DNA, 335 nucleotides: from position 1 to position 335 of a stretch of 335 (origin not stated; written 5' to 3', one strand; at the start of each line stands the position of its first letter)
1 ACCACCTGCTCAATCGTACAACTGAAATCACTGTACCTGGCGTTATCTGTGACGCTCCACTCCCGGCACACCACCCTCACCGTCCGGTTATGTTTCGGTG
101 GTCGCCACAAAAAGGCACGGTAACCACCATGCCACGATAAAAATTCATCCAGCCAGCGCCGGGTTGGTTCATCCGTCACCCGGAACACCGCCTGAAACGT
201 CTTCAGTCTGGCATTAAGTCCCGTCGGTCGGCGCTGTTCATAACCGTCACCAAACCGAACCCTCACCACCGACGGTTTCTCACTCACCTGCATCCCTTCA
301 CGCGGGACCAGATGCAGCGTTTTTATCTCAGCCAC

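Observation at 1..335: Window is internal to the tail-tip assembly module of a lambdoid phage or prophage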

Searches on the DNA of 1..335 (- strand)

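Call 10: search_dna_similar(query=window:1-335:-, collection=phages, mode=near)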
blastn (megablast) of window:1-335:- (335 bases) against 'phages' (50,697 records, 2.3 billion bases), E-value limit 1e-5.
Records with a match: 91; places in all: 92; records where one place covers at least 80% of the query: 91.
Best place of each record, by identity: >=99% 7; 95-99% 10; 90-95% 74.
By first word of the organism name: Stx1a-converting 35; Stx2c-converting 17; Enterobacteria 13; Stx2-converting 11; Stx2a-converting 8; Escherichia 7.
By host as written in the record: - 69; Escherichia coli 4; Escherichia coli O157:H7 2; Escherichia coli O55:H7 str. DEC5E 2; E. coli O157:H7 strain CB2851 2; Escherichia coli O157:H7 strain 990570 2; Escherichia coli O157:H7 strain 982243 2; Escherichia coli O157:H7 strain 980938 2; and 6 more.
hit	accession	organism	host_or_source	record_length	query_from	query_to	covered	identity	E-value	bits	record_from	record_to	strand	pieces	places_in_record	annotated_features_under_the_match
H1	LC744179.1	Stx1a-converting phage Stx1a_11KH263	-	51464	1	335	100%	99.4%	4e-172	608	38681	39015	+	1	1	none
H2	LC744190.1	Stx1a-converting phage Stx1a_2342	-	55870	1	335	100%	99.4%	4e-172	608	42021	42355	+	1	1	record has no annotation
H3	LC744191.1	Stx1a-converting phage Stx1a_2054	-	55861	1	335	100%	99.4%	4e-172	608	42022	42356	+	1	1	record has no annotation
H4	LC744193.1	Stx1a-converting phage Stx1a_NIID111609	-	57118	1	335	100%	99.4%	4e-172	608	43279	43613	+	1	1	record has no annotation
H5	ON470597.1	Escherichia phage vB_EcoS-569R3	Escherichia coli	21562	1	335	100%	99.1%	2e-170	603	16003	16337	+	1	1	tail tip assembly protein M | tail length tape-measure protein H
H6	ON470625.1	Escherichia phage vB_EcoS-705R7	Escherichia coli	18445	1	335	100%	99.1%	2e-170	603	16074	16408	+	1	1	tail tip assembly protein M | tail length tape-measure protein H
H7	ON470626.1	Escherichia phage vB_EcoS-783R2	Escherichia coli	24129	1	335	100%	99.1%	2e-170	603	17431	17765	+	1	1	tail tip assembly protein M | tail length tape-measure protein H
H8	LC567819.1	Stx1a-converting phage Stx1_14040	-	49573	1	335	100%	98.8%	9e-169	597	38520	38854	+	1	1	phage minor tail protein | phage tail length tape measure protein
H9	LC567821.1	Stx1a-converting phage Stx1_14744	-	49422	1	335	100%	98.8%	9e-169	597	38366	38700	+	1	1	phage minor tail protein | phage tail length tape measure protein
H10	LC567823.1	Stx1a-converting phage Stx1_132418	-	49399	1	335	100%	98.8%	9e-169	597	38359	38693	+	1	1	phage minor tail protein | phage tail length tape measure protein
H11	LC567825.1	Stx1a-converting phage Stx1_499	-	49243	1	335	100%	98.8%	9e-169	597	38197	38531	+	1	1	phage minor tail protein | phage tail length tape measure protein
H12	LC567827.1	Stx1a-converting phage Stx1_699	-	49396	1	335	100%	98.8%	9e-169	597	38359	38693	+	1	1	phage minor tail protein | phage tail length tape measure protein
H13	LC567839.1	Enterobacteria phage PPompW_EH1846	-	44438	1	335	100%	98.8%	9e-169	597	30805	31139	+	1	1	phage minor tail protein | phage tail length tape measure protein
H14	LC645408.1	Stx2c-converting phage Stx2_EH1904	-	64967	1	335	100%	98.8%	9e-169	597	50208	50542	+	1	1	none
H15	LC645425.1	Stx1a-converting phage Stx1_121427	-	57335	1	335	100%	98.8%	9e-169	597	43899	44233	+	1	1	none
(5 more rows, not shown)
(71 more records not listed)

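Call 11: search_dna_similar(query=window:1-335:-, collection=ecoli_genomes, mode=near)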
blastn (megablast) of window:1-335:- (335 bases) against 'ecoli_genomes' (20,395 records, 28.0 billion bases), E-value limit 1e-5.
Records with a match: 1181; places in all: 2820; records where one place covers at least 80% of the query: 1181.
Genomes with a match: 1175 of 5426; with a place that covers at least 80% of the query: 1175. Places per genome that has any: lowest 1, median 2, highest 7. On chromosomes: 2814 places; on plasmids: 6.
Best place of each record, by identity: >=99% 634; 95-99% 96; 90-95% 444; 80-90% 7.
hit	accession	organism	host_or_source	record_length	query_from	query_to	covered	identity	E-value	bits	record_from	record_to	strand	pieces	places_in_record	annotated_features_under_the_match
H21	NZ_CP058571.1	Escherichia coli strain EC2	Homo sapiens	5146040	1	335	100%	100.0%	2e-174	619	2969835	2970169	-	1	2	phage tail protein | phage tail tape measure protein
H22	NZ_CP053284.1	Escherichia coli strain SCU-104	Homo sapiens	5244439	1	335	100%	100.0%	2e-174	619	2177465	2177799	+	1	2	phage tail protein | phage tail tape measure protein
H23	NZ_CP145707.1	Escherichia coli strain S1-CAM-02-A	Homo sapiens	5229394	1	335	100%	100.0%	2e-174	619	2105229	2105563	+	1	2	phage tail protein | phage tail tape measure protein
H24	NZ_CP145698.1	Escherichia coli strain S1-KEN-03-A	Homo sapiens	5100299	1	335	100%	100.0%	2e-174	619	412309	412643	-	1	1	phage tail protein | phage tail tape measure protein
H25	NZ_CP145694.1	Escherichia coli strain S1-KEN-04-A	Homo sapiens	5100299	1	335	100%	100.0%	2e-174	619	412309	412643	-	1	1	phage tail protein | phage tail tape measure protein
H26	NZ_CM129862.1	Escherichia coli strain SW070917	wastewater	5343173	1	335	100%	100.0%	2e-174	619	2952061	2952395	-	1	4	phage tail protein | phage tail tape measure protein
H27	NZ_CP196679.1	Escherichia coli strain 99RCEF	Fregata magnificens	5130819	1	335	100%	100.0%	2e-174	619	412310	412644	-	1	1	phage tail protein | phage tail tape measure protein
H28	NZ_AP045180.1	Escherichia coli strain JNEC-KY204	Homo sapiens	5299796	1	335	100%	100.0%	2e-174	619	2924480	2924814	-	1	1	phage tail protein | phage tail tape measure protein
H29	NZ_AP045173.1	Escherichia coli strain JNEC-KY177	Homo sapiens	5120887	1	335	100%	100.0%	2e-174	619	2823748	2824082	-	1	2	phage tail protein | phage tail tape measure protein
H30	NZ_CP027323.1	Escherichia coli strain 2013C-3033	Homo sapiens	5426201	1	335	100%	99.7%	1e-172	614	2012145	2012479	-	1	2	phage tail protein | phage tail tape measure protein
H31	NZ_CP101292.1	Escherichia coli strain 2003-3014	Homo sapiens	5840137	1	335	100%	99.7%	1e-172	614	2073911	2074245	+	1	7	phage tail protein | phage tail tape measure protein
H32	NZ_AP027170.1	Escherichia coli strain 20.1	Bos taurus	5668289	1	335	100%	99.7%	1e-172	614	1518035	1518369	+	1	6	phage tail protein | phage tail tape measure protein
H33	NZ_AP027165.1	Escherichia coli strain H19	Homo sapiens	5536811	1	335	100%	99.7%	1e-172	614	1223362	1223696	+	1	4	phage tail protein | phage tail tape measure protein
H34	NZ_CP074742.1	Escherichia coli strain RM6927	Homo sapiens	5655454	1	335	100%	99.7%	1e-172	614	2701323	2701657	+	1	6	phage tail protein | phage tail tape measure protein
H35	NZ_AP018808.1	Escherichia coli strain E2865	Bos taurus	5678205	1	335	100%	99.4%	5e-171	608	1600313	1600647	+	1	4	phage tail protein | phage tail tape measure protein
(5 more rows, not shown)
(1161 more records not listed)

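Call 12: get_annotated_region(hit=H21, flank=20000)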
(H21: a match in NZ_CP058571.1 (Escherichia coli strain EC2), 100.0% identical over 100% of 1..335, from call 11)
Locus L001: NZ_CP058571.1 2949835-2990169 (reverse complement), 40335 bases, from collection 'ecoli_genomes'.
description: Escherichia coli strain EC2 chromosome, complete genome
organism: Escherichia coli strain EC2 (NCBI taxid 562)
replicon: chromosome; assembly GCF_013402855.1
host: Homo sapiens; source: urinary tract; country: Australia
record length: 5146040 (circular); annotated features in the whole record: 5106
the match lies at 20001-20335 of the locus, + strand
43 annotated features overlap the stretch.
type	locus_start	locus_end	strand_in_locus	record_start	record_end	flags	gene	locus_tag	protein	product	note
CDS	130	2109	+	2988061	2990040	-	-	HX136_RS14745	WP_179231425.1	SASA family carbohydrate esterase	-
CDS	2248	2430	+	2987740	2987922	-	-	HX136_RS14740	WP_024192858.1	DUF1378 family protein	-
CDS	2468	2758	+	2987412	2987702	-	-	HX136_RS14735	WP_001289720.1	DUF826 domain-containing protein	-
CDS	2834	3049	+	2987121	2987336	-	-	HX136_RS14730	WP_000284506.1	class II holin family protein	-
CDS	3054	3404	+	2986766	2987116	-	-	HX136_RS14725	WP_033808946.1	YdfR family protein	-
CDS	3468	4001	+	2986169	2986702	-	-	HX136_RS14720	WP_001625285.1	lysozyme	-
CDS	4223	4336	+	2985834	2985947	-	-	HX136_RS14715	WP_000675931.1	hypothetical protein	-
CDS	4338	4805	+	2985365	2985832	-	-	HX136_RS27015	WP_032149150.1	lysis protein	-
CDS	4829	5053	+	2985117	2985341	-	-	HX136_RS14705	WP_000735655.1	hypothetical protein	-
CDS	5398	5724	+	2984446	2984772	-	-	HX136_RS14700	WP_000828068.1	TonB family protein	-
CDS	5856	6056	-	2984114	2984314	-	-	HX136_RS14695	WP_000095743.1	YlcI/YnfO family protein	-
CDS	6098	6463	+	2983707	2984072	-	-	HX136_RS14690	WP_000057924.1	HNH endonuclease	-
CDS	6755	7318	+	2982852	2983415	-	-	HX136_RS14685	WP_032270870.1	terminase small subunit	-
CDS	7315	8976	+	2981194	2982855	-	-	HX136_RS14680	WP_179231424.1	terminase large subunit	-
CDS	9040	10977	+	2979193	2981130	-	-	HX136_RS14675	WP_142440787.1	phage major capsid protein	-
CDS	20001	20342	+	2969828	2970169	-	-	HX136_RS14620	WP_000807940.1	phage tail protein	-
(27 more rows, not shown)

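Call 16: search_rna_families(source=window, threshold=evalue, max_evalue=1)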
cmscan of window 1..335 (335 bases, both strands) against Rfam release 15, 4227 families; matches with E-value up to 1: 1.
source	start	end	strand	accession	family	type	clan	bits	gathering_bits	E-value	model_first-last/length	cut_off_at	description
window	110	150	-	RF02596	cyano_het_sRNA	Gene; sRNA;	-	17.9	35.7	0.34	1-56/56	no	Cyanobacteria heterocyst sRNA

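Call 19: get_annotated_region(hit=H24, flank=20000)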
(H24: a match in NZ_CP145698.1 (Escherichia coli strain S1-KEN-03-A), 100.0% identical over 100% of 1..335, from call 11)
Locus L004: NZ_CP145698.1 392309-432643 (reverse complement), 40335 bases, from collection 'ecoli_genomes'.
description: Escherichia coli strain S1-KEN-03-A chromosome, complete genome
organism: Escherichia coli strain S1-KEN-03-A (NCBI taxid 562)
replicon: chromosome; assembly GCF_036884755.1
host: Homo sapiens; source: stool; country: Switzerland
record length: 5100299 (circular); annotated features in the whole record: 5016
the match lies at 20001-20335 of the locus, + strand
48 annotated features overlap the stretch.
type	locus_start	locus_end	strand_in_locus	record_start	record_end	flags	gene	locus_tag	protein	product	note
CDS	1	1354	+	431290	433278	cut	-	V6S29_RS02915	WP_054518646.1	SASA family carbohydrate esterase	-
CDS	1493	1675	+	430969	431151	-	-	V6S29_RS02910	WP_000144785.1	DUF1378 family protein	-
CDS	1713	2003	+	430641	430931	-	-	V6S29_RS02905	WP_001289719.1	DUF826 domain-containing protein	-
CDS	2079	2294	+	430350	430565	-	-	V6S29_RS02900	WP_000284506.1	class II holin family protein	-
CDS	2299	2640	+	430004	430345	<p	-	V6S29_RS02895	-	YdfR family protein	incomplete; partial in the middle of a contig; missing C-terminus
CDS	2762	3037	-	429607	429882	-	-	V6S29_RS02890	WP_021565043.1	hypothetical protein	-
CDS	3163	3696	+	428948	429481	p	-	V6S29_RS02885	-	lysozyme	internal stop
CDS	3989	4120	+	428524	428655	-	-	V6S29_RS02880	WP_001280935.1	hypothetical protein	-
CDS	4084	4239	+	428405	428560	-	-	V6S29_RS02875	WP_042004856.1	hypothetical protein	-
CDS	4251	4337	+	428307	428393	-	-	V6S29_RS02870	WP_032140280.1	hypothetical protein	-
CDS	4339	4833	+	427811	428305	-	-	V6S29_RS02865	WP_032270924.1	lysis protein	-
CDS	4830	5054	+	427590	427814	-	-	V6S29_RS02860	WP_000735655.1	hypothetical protein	-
CDS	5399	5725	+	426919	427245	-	-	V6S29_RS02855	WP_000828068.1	TonB family protein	-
CDS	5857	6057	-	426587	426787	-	-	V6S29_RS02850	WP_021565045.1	YlcI/YnfO family protein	-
CDS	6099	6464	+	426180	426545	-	-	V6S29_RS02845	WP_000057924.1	HNH endonuclease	-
CDS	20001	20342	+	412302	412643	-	-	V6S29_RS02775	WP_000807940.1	phage tail protein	-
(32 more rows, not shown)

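Call 20: get_annotated_region(hit=H5, flank=8000)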
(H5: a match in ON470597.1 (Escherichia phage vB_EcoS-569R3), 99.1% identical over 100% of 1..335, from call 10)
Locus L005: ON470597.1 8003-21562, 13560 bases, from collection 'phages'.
description: Escherichia phage vB_EcoS-569R3, partial genome.
organism: Escherichia phage vB_EcoS-569R3 (NCBI taxid 2946103)
taxonomy: Viruses; Duplodnaviria; Heunggongvirae; Uroviricota; Caudoviricetes
host: Escherichia coli; source: -; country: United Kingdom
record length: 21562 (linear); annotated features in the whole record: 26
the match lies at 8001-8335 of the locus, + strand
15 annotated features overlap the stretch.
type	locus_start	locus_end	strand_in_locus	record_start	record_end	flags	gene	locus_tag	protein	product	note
CDS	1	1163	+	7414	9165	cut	-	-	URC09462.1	portal protein B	head, portal protein B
CDS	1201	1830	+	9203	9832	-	-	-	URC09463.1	portal protein B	head, portal protein B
CDS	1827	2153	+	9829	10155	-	-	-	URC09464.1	hypothetical protein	Phage conserved hypothetical protein, phiE125 gp8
CDS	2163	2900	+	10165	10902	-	-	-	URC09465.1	putative structural component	-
CDS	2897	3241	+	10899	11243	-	-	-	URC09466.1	structural component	putative structure; Structural component (Phage or Prophage Related)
CDS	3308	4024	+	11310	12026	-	-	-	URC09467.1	fibritin protein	fibritin (wac) protein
CDS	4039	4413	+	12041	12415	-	-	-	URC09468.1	tail assembly chaperone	-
CDS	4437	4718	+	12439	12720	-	-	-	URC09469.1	tail assembly protein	-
CDS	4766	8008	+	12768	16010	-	-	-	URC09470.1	tail length tape-measure protein H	-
CDS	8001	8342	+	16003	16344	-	-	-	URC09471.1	tail tip assembly protein M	-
CDS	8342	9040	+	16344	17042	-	-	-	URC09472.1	tail tip assembly protein L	-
CDS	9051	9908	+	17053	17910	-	-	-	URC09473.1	tail tip assembly protein K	-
CDS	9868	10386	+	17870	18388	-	-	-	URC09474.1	tail tip assembly protein I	-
CDS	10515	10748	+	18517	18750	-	-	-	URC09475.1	tail fiber protein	-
CDS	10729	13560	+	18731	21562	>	-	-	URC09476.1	tail tip host specificity protein J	-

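Call 25: search_dna_similar(query=window:1-335:-, collection=phages, mode=distant, rows=spread, max_rows=30)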
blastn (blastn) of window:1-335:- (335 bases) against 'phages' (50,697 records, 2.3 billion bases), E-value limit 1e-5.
Records with a match: 101; places in all: 102; records where one place covers at least 80% of the query: 97.
Best place of each record, by identity: >=99% 7; 95-99% 10; 90-95% 74; 60-80% 10.
By first word of the organism name: Stx1a-converting 35; Escherichia 17; Stx2c-converting 17; Enterobacteria 13; Stx2-converting 11; Stx2a-converting 8.
By host as written in the record: - 70; Escherichia coli 11; Escherichia coli O157:H7 2; Escherichia coli O55:H7 str. DEC5E 2; E. coli O157:H7 strain CB2851 2; Escherichia coli O157:H7 strain 990570 2; Escherichia coli O157:H7 strain 982243 2; Escherichia coli O157:H7 strain 980938 2; and 8 more.
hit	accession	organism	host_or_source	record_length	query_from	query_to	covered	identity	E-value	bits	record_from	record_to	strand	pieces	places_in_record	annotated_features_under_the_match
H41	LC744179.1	Stx1a-converting phage Stx1a_11KH263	-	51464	1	335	100%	99.4%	2e-168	596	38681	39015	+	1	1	none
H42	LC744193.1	Stx1a-converting phage Stx1a_NIID111609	-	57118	1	335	100%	99.4%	2e-168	596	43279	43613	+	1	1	record has no annotation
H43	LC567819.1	Stx1a-converting phage Stx1_14040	-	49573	1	335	100%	98.8%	1e-165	587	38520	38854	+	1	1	phage minor tail protein | phage tail length tape measure protein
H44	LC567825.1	Stx1a-converting phage Stx1_499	-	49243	1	335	100%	98.8%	1e-165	587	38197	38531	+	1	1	phage minor tail protein | phage tail length tape measure protein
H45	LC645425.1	Stx1a-converting phage Stx1_121427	-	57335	1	335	100%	98.8%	1e-165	587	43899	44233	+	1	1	none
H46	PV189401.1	Escherichia phage vB_EcoS_phi330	Escherichia coli K514 (EHEC)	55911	1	335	100%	94.6%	1e-146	524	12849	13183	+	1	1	minor tail protein | hypothetical protein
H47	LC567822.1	Enterobacteria phage PPompW_132418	-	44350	1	335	100%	94.6%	1e-146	524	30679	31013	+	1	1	phage minor tail protein | phage tail length tape measure protein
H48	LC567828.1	Enterobacteria phage PPompW_EH2201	-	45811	1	335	100%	94.6%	1e-146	524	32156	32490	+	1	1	phage minor tail protein | phage tail length tape measure protein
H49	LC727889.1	Stx2c-converting phage Stx2c_EH0430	-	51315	1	335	100%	94.6%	1e-146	524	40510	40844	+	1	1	none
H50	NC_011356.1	Enterobacteria phage YYZ-2008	Escherichia coli O157:H7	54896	1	335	100%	94.6%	1e-146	524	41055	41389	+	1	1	minor tail protein | tail tape measure protein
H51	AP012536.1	Stx2-converting phage Stx2a_1447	Escherichia coli O157:H7 strain 1447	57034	1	335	100%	94.3%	4e-145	519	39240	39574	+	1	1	minor tail protein | tail length tape measure protein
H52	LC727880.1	Stx2c-converting phage Stx2c_2409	-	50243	1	335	100%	94.3%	4e-145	519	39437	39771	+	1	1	none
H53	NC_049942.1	Escherichia phage JLK-2012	Escherichia coli O55:H7 str. DEC5E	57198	1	335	100%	93.4%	3e-141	506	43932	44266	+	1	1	minor tail protein | H: tail tape measure protein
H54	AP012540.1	Stx2-converting phage Stx2a_WGPS8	Escherichia coli O157:H7 strain 982243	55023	1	335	100%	93.1%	1e-139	501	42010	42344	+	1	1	minor tail protein | tail length tape measure protein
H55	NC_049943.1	Enterobacteria phage 2851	E. coli O157:H7 strain CB2851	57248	1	335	100%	93.1%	1e-139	501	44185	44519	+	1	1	minor tail protein | tail tape measure protein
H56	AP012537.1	Stx2-converting phage Stx2a_WGPS2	Escherichia coli O157:H7 strain 980938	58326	1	335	100%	92.8%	1e-138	497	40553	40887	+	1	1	minor tail protein | tail length tape measure protein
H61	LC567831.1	Stx1a-converting phage Stx1_EH1995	-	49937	1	335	100%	92.2%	8e-136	488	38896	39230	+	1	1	phage minor tail protein | phage tail length tape measure protein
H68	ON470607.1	Escherichia phage vB_EcoS-733R4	Escherichia coli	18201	25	332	92%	69.6%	2e-28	131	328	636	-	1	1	tail tip assembly protein M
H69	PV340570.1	Escherichia phage PhiR49_2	Escherichia coli ECOR13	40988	81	332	75%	72.5%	7e-29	132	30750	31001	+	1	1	tail tip assembly protein M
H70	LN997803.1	Escherichia phage phi467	Escherichia coli strain EF467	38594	81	332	75%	71.5%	1e-25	122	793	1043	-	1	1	Phage minor tail protein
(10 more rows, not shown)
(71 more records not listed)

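Call 28: get_annotated_region(hit=H46, flank=100)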
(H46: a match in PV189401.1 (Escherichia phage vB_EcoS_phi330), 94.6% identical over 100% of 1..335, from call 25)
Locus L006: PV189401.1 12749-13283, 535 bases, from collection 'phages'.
description: Escherichia phage vB_EcoS_phi330, complete genome.
organism: Escherichia phage vB_EcoS_phi330 (NCBI taxid 3411874)
taxonomy: Viruses; Duplodnaviria; Heunggongvirae; Uroviricota; Caudoviricetes; Pankowvirus
host: Escherichia coli K514 (EHEC); source: -; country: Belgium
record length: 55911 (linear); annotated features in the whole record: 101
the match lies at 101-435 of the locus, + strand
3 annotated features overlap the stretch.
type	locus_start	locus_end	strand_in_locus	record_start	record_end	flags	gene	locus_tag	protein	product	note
CDS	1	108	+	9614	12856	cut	-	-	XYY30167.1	hypothetical protein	/product1=CDS; label: hypothetical protein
CDS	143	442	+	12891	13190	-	-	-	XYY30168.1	minor tail protein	/product1=CDS; label: minor tail protein; tail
CDS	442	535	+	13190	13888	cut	-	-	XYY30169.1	minor tail protein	/product1=CDS; label: minor tail protein; tail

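Call 29: get_annotated_region(hit=H53, flank=100)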
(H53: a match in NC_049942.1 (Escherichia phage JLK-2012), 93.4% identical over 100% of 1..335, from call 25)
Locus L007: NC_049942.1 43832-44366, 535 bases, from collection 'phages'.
description: Escherichia phage JLK-2012, complete sequence.
organism: Escherichia phage JLK-2012 (NCBI taxid 1147722)
taxonomy: Viruses; Duplodnaviria; Heunggongvirae; Uroviricota; Caudoviricetes; Marienburgvirus; Marienburgvirus JLK2012
host: Escherichia coli O55:H7 str. DEC5E; source: -; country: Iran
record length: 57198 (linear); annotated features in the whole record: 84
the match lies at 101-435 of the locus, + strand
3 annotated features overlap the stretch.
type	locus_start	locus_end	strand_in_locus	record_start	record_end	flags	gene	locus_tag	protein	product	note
CDS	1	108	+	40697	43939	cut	H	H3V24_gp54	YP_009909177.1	tail tape measure protein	-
CDS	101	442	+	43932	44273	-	-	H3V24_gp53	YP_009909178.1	minor tail protein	-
CDS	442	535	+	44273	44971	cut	-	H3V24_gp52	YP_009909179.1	minor tail protein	-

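Call 30: get_annotated_region(hit=H56, flank=100)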
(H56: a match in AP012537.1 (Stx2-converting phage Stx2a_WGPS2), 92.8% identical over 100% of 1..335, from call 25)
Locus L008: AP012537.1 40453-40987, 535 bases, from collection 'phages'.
description: Stx2-converting phage Stx2a_WGPS2 proviral DNA, complete genome.
organism: Stx2-converting phage Stx2a_WGPS2 (NCBI taxid 1226260)
taxonomy: Viruses; Duplodnaviria; Heunggongvirae; Uroviricota; Caudoviricetes; Sawaravirus; Sawaravirus WGPS2
host: Escherichia coli O157:H7 strain 980938; source: -; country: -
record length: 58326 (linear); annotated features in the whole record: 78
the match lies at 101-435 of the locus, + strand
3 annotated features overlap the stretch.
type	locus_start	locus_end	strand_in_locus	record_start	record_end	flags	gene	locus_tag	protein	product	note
CDS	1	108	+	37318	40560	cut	-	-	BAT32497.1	tail length tape measure protein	Stx2ac_WGPS2_57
CDS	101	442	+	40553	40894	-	-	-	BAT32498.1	minor tail protein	Stx2ac_WGPS2_58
CDS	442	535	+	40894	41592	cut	-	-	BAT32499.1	minor tail protein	Stx2ac_WGPS2_59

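Call 31: get_annotated_region(hit=H61, flank=100)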
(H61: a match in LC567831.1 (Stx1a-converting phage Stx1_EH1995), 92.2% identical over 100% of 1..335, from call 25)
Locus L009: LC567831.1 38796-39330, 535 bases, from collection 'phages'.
description: Stx1a-converting phage Stx1_EH1995 DNA, complete genome.
organism: Stx1a-converting phage Stx1_EH1995 (NCBI taxid 2751384)
taxonomy: Viruses; Duplodnaviria; Heunggongvirae; Uroviricota; Caudoviricetes
host: -; source: -; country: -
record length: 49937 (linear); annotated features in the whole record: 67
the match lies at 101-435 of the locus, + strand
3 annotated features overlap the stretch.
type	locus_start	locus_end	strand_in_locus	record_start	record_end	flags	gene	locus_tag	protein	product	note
CDS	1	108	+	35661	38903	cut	-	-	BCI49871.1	phage tail length tape measure protein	Stx1aEH1995_540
CDS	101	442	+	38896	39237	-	-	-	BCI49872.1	phage minor tail protein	Stx1aEH1995_550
CDS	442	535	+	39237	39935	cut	-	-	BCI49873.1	phage minor tail protein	Stx1aEH1995_560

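Call 32: get_annotated_region(hit=H68, flank=150)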
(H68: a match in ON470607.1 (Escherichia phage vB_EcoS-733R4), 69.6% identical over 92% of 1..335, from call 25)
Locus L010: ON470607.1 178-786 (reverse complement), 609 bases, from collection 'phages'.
description: Escherichia phage vB_EcoS-733R4, partial genome.
organism: Escherichia phage vB_EcoS-733R4 (NCBI taxid 2946120)
taxonomy: Viruses; Duplodnaviria; Heunggongvirae; Uroviricota; Caudoviricetes
host: Escherichia coli; source: -; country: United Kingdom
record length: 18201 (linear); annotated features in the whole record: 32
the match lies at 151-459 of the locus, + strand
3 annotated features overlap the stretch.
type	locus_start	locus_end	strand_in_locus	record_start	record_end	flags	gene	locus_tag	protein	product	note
CDS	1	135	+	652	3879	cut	-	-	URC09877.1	tail length tape-measure protein H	-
CDS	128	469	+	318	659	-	-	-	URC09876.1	tail tip assembly protein M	-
CDS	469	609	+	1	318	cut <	-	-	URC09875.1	tail tip assembly protein L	-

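Call 33: get_annotated_region(hit=H69, flank=200)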
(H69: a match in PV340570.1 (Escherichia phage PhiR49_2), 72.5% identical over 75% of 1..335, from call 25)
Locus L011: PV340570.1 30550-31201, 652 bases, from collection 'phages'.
description: Escherichia phage PhiR49_2, complete genome.
organism: Escherichia phage PhiR49_2 (NCBI taxid 3416492)
taxonomy: Viruses
host: Escherichia coli ECOR13; source: -; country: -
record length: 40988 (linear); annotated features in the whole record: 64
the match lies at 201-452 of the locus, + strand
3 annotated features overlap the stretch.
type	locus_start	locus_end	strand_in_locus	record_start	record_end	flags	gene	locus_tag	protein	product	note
CDS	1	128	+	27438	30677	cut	-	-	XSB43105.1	tail length tape-measure protein H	tail, tail length tape-measure protein H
CDS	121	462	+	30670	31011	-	-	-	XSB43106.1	tail tip assembly protein M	tail tip, assembly protein M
CDS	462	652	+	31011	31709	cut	-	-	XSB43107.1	tail tip assembly protein L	tail tip, assembly protein L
